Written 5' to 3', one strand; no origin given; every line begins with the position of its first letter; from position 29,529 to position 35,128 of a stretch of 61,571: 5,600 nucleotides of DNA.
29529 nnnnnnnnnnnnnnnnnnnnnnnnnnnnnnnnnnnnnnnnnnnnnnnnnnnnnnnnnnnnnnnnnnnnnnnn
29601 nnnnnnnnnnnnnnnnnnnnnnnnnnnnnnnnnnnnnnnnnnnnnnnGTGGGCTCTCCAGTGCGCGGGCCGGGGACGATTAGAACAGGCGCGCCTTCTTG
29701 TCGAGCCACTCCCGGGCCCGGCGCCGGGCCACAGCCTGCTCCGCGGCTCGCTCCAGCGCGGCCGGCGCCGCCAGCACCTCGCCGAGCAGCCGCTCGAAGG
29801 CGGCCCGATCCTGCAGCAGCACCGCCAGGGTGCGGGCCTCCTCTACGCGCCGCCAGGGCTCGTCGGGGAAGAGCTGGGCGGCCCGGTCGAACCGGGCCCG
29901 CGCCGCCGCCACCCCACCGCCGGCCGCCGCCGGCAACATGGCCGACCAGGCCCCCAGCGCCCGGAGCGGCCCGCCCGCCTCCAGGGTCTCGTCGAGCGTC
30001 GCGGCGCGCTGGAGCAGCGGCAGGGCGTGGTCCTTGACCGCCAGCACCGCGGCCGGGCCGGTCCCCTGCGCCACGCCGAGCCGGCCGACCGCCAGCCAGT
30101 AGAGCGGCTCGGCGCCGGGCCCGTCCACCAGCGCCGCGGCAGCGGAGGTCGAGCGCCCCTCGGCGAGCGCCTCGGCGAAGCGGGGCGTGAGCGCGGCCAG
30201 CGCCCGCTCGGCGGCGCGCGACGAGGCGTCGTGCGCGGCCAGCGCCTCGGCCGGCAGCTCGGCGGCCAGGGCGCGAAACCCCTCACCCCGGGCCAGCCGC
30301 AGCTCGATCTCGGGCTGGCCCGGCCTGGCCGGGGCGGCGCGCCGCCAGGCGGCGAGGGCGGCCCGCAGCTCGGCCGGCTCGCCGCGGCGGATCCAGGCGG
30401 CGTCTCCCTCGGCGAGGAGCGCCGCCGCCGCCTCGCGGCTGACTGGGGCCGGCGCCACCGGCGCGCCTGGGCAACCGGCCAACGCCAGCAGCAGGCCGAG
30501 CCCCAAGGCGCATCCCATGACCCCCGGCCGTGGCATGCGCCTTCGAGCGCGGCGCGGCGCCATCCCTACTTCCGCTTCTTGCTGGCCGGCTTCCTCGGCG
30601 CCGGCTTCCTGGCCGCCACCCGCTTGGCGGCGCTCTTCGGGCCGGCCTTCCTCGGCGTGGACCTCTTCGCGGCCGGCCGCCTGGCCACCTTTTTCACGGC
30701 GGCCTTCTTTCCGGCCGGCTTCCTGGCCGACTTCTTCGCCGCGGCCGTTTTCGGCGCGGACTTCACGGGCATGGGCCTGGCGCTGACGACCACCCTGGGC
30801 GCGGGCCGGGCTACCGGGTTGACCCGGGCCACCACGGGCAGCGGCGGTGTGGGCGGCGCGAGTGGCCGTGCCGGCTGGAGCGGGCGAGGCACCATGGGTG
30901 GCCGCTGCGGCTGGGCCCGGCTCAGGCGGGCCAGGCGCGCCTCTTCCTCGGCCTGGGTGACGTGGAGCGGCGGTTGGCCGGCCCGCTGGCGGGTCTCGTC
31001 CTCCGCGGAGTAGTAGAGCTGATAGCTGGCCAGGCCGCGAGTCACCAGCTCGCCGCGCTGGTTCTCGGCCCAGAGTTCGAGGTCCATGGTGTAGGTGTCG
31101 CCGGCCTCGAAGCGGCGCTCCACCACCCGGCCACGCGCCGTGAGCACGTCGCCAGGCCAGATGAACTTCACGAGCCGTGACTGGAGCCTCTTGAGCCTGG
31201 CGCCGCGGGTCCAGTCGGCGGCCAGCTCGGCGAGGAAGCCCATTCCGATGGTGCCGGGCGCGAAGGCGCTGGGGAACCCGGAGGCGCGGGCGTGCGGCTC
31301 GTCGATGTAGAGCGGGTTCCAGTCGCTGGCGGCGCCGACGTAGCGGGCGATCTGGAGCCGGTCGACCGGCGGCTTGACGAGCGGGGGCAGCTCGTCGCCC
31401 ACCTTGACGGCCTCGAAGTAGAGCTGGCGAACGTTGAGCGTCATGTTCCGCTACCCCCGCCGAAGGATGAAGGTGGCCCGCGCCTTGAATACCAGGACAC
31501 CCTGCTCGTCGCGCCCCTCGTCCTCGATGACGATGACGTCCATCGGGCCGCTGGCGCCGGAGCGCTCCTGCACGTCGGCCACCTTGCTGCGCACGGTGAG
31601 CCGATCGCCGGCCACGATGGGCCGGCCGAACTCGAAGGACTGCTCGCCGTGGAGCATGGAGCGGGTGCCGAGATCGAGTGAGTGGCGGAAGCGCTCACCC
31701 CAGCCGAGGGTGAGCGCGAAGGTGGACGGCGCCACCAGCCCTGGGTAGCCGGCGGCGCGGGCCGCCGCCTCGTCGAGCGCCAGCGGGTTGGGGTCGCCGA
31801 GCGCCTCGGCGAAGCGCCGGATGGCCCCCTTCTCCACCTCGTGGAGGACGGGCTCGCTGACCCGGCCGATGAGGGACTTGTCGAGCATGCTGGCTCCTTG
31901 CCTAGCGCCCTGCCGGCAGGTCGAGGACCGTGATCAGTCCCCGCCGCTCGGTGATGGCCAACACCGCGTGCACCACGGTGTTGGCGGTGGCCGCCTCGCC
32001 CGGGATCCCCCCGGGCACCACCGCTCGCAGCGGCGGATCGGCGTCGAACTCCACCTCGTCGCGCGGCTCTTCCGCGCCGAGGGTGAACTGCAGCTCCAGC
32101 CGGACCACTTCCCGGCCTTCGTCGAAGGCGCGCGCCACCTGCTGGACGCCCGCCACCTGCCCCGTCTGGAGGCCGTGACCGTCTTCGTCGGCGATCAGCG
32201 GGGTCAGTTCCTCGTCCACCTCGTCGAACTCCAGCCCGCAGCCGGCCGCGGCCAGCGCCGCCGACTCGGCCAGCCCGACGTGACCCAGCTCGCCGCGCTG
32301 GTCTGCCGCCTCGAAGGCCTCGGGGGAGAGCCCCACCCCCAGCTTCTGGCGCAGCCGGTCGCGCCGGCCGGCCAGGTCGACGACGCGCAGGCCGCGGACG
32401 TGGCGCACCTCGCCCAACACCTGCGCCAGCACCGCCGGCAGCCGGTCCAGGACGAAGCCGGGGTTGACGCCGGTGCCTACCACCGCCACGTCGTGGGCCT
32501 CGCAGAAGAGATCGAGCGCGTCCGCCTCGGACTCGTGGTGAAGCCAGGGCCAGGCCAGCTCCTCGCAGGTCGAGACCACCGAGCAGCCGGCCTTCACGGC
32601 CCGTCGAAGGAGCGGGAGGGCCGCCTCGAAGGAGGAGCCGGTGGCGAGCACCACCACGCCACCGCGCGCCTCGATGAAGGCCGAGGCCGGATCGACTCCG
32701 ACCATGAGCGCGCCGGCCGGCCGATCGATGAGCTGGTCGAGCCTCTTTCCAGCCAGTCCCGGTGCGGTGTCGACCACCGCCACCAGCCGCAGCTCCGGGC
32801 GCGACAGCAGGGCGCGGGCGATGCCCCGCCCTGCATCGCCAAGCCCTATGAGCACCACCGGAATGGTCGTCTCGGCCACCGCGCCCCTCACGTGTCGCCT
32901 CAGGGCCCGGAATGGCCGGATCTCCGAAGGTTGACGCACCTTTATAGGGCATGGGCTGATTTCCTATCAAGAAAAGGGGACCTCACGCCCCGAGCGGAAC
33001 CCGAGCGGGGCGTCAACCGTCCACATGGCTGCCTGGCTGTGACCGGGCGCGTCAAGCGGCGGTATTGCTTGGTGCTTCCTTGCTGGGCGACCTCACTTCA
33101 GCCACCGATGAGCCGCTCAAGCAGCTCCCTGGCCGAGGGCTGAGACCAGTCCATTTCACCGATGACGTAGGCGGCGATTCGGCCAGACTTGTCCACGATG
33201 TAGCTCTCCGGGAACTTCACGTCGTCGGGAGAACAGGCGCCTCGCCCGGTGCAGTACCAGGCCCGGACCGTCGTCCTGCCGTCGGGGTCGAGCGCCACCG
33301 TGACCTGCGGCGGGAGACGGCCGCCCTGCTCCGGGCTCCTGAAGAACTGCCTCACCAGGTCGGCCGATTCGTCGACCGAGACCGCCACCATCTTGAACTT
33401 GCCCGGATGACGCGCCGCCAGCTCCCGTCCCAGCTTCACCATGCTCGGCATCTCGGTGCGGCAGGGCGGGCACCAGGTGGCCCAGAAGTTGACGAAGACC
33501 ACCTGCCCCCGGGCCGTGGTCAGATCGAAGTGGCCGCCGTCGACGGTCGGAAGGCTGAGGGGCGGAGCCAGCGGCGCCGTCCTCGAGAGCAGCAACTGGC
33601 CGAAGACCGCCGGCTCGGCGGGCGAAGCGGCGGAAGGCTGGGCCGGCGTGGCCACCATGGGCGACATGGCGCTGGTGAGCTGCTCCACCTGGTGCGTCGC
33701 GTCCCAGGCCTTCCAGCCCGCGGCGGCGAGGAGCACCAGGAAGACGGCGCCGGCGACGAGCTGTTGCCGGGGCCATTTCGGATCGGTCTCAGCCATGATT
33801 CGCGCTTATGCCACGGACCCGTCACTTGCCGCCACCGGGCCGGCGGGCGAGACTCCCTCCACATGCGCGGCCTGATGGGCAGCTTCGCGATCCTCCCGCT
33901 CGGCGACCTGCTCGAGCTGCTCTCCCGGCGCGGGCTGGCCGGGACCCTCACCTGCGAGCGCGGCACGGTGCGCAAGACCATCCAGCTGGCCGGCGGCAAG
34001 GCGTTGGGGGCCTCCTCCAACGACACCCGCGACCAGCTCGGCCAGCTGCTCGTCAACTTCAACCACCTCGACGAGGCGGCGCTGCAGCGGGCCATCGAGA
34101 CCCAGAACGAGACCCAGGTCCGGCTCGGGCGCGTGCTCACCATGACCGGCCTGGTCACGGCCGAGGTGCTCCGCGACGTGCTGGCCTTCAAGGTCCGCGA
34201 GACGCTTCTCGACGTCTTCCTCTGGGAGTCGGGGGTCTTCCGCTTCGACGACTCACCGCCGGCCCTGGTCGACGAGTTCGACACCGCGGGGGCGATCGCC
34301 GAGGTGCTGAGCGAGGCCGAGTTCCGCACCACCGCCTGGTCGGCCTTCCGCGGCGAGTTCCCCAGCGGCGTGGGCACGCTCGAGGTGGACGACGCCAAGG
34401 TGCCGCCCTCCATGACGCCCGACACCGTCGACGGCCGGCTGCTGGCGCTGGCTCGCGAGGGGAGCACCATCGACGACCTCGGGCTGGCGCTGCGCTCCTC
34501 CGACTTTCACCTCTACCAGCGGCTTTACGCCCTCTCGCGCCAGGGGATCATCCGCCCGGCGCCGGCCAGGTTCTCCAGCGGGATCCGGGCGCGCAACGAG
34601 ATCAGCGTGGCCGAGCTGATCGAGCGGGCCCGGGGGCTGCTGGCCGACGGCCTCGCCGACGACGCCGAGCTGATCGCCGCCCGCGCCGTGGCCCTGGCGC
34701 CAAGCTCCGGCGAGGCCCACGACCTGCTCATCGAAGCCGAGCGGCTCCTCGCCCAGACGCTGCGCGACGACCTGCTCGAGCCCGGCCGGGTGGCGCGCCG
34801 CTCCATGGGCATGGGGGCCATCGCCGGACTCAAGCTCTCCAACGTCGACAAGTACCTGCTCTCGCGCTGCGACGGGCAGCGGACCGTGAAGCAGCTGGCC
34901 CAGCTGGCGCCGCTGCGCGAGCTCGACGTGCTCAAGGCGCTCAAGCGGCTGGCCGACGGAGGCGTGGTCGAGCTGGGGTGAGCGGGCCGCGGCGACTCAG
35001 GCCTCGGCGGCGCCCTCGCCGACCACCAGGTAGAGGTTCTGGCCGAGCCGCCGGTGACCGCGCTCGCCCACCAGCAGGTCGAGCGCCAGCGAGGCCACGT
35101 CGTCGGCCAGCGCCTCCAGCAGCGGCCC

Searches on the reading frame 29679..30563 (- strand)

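Call 3: search_protein_families(library=pfam, proteins=[window:29679-30563:-], max_evalue=0.01)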
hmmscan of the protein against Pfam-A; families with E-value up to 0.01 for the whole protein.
window:29679-30563:- (294 aa): 1 family
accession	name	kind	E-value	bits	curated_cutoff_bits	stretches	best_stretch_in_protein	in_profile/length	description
PF16811.11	TAtT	-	2.1e-23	83.4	26.5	1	112-294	72-263/263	TRAP transporter T-component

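Call 4: search_protein_families(library=ncbifam, proteins=[window:29679-30563:-], max_evalue=0.01)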
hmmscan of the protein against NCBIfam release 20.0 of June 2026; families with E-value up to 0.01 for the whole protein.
window:29679-30563:- (294 aa): 0 families

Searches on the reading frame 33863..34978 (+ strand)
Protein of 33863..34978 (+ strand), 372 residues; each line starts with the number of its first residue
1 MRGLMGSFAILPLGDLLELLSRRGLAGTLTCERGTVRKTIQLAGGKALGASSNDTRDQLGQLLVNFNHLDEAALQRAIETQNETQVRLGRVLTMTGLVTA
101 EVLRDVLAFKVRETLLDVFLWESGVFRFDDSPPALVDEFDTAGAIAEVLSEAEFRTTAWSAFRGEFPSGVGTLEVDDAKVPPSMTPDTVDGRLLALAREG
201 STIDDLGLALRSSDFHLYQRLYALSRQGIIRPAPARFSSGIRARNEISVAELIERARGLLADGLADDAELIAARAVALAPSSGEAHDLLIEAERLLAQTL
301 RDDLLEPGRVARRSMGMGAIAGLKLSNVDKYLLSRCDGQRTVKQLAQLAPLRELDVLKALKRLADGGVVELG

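Call 83: search_protein_families(library=ncbifam, proteins=[window:33863-34978:+], max_evalue=0.01)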
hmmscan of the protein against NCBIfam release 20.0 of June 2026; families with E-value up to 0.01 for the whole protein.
seq(372 aa): 4 families
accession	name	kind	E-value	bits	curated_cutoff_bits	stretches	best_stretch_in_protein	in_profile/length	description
NF053729.1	c-di-GMP_motif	domain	2.5e-12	46.4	38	1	58-109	1-52/53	cyclic di-GMP-binding domain-containing protein, MshE-related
NF012033.0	PRK15489.1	equivalog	6.4e-09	34.5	537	1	54-110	488-544/703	glycosyl transferase family protein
NF008411.1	PRK11234.1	equivalog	2.1e-05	23.1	1170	1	53-111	477-535/723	cyclic di-3',5'-guanylate-activated glycosyltransferase NfrB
TIGR03029.1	EpsG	equivalog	0.0013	18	313.8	1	58-115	4-61/274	chain length determinant protein tyrosine kinase EpsG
